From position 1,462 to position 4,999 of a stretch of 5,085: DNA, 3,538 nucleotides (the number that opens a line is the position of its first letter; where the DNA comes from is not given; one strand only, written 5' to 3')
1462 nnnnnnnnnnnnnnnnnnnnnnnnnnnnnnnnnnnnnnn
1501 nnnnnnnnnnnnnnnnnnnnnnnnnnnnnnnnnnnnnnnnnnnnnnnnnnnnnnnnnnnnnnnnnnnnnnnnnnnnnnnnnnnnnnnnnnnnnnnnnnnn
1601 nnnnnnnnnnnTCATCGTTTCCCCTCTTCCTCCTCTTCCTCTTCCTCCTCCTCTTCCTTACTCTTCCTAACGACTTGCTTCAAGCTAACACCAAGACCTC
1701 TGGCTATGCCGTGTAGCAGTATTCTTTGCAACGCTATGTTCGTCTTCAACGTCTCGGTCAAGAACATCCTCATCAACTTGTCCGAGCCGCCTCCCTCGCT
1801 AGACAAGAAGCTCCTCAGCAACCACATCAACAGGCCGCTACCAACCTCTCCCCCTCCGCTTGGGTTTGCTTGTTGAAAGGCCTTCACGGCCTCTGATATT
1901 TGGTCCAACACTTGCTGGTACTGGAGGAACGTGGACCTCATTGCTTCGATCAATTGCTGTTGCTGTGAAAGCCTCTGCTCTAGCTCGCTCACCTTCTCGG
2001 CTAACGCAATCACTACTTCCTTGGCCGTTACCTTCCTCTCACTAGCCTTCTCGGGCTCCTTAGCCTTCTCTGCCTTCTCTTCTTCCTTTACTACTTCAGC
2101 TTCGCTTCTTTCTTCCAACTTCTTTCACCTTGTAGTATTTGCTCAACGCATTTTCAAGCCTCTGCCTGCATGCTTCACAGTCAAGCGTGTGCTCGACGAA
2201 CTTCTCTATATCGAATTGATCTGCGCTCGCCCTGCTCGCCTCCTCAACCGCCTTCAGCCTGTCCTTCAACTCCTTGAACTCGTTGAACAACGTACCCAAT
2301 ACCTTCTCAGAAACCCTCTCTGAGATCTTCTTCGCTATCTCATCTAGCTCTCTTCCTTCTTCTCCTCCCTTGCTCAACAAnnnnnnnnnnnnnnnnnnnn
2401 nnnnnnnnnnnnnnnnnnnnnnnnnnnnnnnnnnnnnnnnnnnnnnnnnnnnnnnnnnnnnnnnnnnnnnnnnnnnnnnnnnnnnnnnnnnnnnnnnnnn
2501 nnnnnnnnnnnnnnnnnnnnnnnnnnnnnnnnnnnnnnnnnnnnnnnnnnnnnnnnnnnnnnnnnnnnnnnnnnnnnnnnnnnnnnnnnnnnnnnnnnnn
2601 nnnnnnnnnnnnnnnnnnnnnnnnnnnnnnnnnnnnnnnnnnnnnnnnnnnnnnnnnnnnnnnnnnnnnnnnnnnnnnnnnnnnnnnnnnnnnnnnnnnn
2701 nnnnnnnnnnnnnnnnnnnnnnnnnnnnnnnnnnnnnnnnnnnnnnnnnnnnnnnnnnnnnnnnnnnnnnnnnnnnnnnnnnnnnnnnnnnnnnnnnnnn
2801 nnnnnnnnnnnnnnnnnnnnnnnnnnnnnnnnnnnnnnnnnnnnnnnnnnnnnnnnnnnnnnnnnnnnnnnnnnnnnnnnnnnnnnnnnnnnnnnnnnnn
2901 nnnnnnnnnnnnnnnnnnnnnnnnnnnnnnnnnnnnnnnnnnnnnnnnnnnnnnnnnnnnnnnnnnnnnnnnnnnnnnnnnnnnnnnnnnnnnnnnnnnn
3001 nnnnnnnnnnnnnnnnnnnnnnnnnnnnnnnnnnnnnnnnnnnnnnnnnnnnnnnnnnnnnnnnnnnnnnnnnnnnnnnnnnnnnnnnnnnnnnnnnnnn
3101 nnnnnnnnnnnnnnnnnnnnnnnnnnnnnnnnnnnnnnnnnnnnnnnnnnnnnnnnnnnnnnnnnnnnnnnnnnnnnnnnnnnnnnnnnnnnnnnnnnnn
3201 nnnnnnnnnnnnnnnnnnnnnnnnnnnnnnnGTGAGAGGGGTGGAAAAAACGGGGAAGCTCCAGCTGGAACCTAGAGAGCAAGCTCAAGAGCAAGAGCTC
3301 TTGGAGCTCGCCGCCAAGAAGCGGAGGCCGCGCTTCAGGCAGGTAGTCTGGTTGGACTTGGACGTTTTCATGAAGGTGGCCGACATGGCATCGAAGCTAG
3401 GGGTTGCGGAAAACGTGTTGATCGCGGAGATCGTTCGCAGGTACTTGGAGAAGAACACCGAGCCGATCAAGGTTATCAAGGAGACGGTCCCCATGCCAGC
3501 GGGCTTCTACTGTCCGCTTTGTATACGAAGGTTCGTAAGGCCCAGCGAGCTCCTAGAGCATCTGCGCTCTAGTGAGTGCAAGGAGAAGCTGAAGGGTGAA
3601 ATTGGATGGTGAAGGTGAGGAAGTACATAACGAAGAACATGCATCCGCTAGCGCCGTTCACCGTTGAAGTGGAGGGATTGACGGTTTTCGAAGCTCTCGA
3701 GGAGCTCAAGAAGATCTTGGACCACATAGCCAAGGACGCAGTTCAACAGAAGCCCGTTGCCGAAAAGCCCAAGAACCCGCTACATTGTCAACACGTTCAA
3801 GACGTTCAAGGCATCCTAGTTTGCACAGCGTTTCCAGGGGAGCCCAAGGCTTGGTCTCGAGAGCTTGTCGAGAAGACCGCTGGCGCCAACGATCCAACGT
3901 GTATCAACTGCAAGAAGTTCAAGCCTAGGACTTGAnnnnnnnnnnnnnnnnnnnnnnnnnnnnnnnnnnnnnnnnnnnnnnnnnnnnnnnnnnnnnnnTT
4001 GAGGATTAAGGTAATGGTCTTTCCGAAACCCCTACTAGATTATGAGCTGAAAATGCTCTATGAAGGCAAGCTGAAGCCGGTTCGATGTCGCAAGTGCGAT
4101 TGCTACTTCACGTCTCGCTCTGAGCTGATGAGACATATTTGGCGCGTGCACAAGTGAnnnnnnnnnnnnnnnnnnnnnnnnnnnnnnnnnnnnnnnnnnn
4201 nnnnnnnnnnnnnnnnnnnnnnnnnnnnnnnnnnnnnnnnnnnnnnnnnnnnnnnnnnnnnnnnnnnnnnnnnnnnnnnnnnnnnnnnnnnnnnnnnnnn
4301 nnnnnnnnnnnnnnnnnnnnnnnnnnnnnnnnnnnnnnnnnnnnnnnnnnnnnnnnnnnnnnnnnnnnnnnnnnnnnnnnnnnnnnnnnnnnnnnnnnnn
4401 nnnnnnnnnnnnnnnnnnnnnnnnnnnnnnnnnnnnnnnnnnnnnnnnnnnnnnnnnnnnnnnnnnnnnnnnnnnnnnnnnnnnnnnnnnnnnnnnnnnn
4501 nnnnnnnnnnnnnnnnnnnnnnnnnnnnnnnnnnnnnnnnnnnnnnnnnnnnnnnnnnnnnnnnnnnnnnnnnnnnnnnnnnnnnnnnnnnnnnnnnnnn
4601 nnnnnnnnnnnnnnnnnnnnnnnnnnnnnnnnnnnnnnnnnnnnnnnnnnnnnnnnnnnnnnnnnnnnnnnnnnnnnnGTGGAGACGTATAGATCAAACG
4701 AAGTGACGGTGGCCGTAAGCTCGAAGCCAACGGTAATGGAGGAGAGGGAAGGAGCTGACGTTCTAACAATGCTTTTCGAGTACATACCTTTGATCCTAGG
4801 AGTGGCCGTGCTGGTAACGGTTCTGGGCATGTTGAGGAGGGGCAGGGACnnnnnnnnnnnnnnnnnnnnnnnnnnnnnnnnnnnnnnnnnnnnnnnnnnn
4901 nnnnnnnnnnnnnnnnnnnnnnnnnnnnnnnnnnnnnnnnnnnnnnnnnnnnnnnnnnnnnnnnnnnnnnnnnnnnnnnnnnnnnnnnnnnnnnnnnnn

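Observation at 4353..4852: Candidate donor-strand-complemented Ig fibre with a dedicated membrane anchor/terminator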

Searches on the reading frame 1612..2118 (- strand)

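Call 4: search_protein_families(library=pfam, proteins=[window:1612-2118:-], max_evalue=1)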
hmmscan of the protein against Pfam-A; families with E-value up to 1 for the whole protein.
window:1612-2118:- (168 aa): 9 families
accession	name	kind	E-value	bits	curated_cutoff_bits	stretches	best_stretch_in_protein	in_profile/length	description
PF19111.5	DUF5798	-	0.0043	17.7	27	1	122-164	46-88/89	Family of unknown function (DUF5798)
PF04102.17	SlyX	-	0.013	16.6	30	1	40-83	2-45/67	SlyX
PF12210.13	Hrs_helical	-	0.022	15.7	30.6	1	25-83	22-80/95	Hepatocyte growth factor-regulated tyrosine kinase substrate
PF22913.1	NBAS_11th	-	0.04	14.3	27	1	57-107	53-103/125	NBAS subunit of NRZ tethering complex, C-terminal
PF07889.17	DUF1664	-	0.068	13.6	34.6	1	38-84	63-109/124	Protein of unknown function (DUF1664)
PF01496.24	V_ATPase_I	-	0.15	10.4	30.7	1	14-84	47-119/815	V-type ATPase 116kDa subunit family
PF18175.6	HU-CCDC81_bac_2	-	0.23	11.8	35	0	26-56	9-39/70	CCDC81-like prokaryotic HU domain 2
PF09747.14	CCD97-like_C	-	0.26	11.8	27.1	0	127-165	53-96/197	Coiled-coil domain containing protein 97-like, C-terminal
PF07526.16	POX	-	0.28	12.2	27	1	11-89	34-110/134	Associated with HOX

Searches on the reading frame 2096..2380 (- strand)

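Call 4: search_protein_families(library=pfam, proteins=[window:2096-2380:-], max_evalue=1)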
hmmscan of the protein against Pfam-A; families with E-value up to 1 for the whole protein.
window:2096-2380:- (94 aa): 5 families
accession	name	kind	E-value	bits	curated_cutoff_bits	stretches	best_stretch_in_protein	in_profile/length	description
PF12976.13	DUF3860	-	0.015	15.7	27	1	38-94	6-61/93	Domain of Unknown Function with PDB structure (DUF3860)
PF02403.27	Seryl_tRNA_N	-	0.035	14.8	28.2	1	13-56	53-97/108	Seryl-tRNA synthetase N-terminal domain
PF13837.12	Myb_DNA-bind_4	-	0.095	13.6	27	0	69-93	53-77/89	Myb/SANT-like DNA-binding domain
PF01715.23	IPPT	-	0.095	12.8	23.6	1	11-84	161-234/243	IPP transferase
PF00403.32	HMA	-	0.22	12.4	24.8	1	66-88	7-29/62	Heavy-metal-associated domain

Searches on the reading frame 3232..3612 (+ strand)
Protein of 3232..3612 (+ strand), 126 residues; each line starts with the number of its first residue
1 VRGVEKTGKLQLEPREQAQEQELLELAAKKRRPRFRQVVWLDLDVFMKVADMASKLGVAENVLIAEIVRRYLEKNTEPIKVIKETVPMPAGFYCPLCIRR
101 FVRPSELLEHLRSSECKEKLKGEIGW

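Call 4: search_protein_families(library=pfam, proteins=[window:3232-3612:+], max_evalue=1)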
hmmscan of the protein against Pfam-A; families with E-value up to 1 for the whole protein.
window:3232-3612:+ (126 aa): 5 families
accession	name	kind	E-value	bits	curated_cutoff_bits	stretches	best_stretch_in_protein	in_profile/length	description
PF00096.32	zf-C2H2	-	0.0065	17.3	25.2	1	92-113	1-22/23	Zinc finger, C2H2 type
PF13894.12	zf-C2H2_4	-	0.0083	17.2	27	1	92-113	1-22/24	C2H2-type zinc finger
PF12171.14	zf-C2H2_jaz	-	0.017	15.7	22.6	1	92-113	2-23/27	Zinc-finger double-stranded RNA-binding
PF04447.17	dATP-dGTP_PPHyd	-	0.17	12.6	23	1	20-76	26-75/97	dATP/dGTP pyrophosphohydrolase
PF12874.13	zf-met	-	0.19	12.5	21.2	1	92-113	1-22/25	Zinc-finger of C2H2 type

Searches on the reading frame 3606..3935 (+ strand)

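Call 4: search_protein_families(library=pfam, proteins=[window:3606-3935:+], max_evalue=1)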
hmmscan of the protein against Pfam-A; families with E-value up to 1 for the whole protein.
window:3606-3935:+ (109 aa): 1 family
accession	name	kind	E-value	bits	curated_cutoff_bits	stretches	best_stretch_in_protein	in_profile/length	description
PF03480.18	DctP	-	0.19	11.5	23.4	1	3-87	192-275/286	Bacterial extracellular solute-binding protein, family 7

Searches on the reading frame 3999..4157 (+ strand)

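Call 4: search_protein_families(library=pfam, proteins=[window:3999-4157:+], max_evalue=1)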
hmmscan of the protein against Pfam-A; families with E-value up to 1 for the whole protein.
window:3999-4157:+ (52 aa): 8 families
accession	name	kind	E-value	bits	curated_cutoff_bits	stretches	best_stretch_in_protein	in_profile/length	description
PF16622.11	zf-C2H2_11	-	0.00013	22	27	1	28-52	5-29/29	zinc-finger C2H2-type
PF13894.12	zf-C2H2_4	-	0.00076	20.4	27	1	29-51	2-24/24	C2H2-type zinc finger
PF02892.21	zf-BED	-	0.00092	19.6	20.6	1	26-52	15-44/44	BED zinc finger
PF00096.32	zf-C2H2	-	0.0016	19.2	25.2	1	29-47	2-20/23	Zinc finger, C2H2 type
PF23108.1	Zf-C2H2_ZNF451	-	0.047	14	29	1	29-51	35-57/57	Two consecutive Zinc fingers C2H2 type, ZNF451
PF24761.1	C2H2_ASCIZ_4th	-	0.059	13.5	24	1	29-49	3-22/31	ASCIZ forth C2H2 zinc finger domain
PF13909.12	zf-H2C2_5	-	0.16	12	27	1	29-52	2-25/26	C2H2-type zinc-finger domain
PF23077.1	zf-C2H2_ZNF462_1st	-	0.33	11.1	27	1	30-52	5-27/29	Zinc finger protein 462, first C2H2 zinc finger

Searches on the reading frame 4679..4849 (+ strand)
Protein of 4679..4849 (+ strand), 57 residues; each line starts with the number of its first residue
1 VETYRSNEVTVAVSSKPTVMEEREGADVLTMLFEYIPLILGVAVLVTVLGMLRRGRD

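Call 4: search_protein_families(library=pfam, proteins=[window:4679-4849:+], max_evalue=1)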
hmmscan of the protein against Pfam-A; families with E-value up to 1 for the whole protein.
window:4679-4849:+ (57 aa): 0 families

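Call 13: list_cluster_members(proteins=[P0001, window:4353-4676:+, window:4679-4849:+, window:4619-4849:+])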
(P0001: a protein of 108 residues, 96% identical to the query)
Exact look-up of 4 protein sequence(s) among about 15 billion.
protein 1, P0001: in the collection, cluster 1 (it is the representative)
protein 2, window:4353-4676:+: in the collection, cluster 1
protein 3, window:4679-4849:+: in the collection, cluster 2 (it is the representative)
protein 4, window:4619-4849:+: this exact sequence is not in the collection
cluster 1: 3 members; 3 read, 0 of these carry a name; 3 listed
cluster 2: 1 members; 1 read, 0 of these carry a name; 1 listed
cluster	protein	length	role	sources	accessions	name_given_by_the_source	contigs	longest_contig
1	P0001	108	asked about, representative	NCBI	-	-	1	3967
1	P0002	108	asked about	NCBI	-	-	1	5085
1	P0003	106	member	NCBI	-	-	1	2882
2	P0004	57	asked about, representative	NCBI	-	-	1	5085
